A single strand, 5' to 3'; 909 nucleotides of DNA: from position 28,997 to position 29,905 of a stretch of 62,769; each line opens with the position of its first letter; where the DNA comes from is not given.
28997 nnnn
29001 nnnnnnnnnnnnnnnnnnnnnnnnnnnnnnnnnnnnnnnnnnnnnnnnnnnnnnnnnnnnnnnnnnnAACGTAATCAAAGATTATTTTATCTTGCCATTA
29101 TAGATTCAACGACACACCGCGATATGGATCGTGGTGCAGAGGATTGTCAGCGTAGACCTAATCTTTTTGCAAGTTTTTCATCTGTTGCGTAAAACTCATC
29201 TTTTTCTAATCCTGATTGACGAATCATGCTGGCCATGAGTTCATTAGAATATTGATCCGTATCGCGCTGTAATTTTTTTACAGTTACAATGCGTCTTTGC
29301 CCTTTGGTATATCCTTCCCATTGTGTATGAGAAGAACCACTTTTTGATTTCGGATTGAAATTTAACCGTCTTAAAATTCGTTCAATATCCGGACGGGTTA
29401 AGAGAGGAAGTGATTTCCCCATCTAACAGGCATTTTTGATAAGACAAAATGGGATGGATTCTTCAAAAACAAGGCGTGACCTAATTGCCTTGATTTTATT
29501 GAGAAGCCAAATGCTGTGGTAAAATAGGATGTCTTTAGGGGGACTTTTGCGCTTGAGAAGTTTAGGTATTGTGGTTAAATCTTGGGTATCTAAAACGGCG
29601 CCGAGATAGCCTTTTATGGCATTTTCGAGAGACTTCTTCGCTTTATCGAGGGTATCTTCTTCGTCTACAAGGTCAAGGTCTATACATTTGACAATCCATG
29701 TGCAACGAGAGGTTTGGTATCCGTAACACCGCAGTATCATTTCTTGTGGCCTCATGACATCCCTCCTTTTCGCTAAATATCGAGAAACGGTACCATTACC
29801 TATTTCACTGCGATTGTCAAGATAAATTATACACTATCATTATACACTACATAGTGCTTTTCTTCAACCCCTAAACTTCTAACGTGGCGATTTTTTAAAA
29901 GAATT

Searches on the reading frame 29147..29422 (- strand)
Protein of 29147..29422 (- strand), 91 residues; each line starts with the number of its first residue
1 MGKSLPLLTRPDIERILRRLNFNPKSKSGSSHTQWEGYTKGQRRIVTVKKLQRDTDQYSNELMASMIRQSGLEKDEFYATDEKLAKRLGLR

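Call 3: search_protein_families(library=pfam, proteins=[window:29147-29422:-], max_evalue=1)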
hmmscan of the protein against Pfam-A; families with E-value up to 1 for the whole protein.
window:29147-29422:- (91 aa): 2 families
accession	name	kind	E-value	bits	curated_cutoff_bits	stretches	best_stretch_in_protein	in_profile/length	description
PF07927.17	HicA_toxin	-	0.00036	21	27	1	12-71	3-57/58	HicA toxin of bacterial toxin-antitoxin,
PF18510.6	NUC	-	0.09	13.8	25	1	21-86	48-110/162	Nuclease domain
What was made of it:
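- Checked: The neighbouring 'hicA' (29147..29422) matches Pfam HicA_toxin only below threshold: 21 bits against a cutoff of 27 (call 3).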

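Call 4: search_protein_families(library=padloc, proteins=[window:29147-29422:-], max_evalue=1)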
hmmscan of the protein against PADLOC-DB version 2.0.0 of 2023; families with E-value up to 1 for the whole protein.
window:29147-29422:- (91 aa): 0 families

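Call 5: search_protein_families(library=ncbifam, proteins=[window:29147-29422:-], max_evalue=1)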
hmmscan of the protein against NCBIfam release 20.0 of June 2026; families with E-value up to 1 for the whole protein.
window:29147-29422:- (91 aa): 0 families

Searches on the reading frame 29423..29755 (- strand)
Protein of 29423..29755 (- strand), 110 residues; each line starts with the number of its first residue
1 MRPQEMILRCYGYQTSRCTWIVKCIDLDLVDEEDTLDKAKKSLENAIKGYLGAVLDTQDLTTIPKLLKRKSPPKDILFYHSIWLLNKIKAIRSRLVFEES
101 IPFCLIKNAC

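Call 3: search_protein_families(library=pfam, proteins=[window:29423-29755:-], max_evalue=1)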
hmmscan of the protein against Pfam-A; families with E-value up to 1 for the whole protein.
window:29423-29755:- (110 aa): 1 family
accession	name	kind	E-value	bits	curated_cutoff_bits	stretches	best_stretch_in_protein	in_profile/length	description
PF02951.20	GSH-S_N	-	0.25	11.8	21.3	1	56-91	72-107/119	Prokaryotic glutathione synthetase, N-terminal domain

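Call 4: search_protein_families(library=padloc, proteins=[window:29423-29755:-], max_evalue=1)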
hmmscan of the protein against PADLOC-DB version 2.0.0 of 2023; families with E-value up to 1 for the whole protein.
window:29423-29755:- (110 aa): 0 families

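Call 5: search_protein_families(library=ncbifam, proteins=[window:29423-29755:-], max_evalue=1)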
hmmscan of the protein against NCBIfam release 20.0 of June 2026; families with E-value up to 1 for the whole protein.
window:29423-29755:- (110 aa): 1 family
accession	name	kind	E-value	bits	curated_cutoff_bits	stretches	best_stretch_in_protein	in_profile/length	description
NF003573.0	PRK05246.1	equivalog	0.13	11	272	1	55-95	72-112/316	glutathione synthase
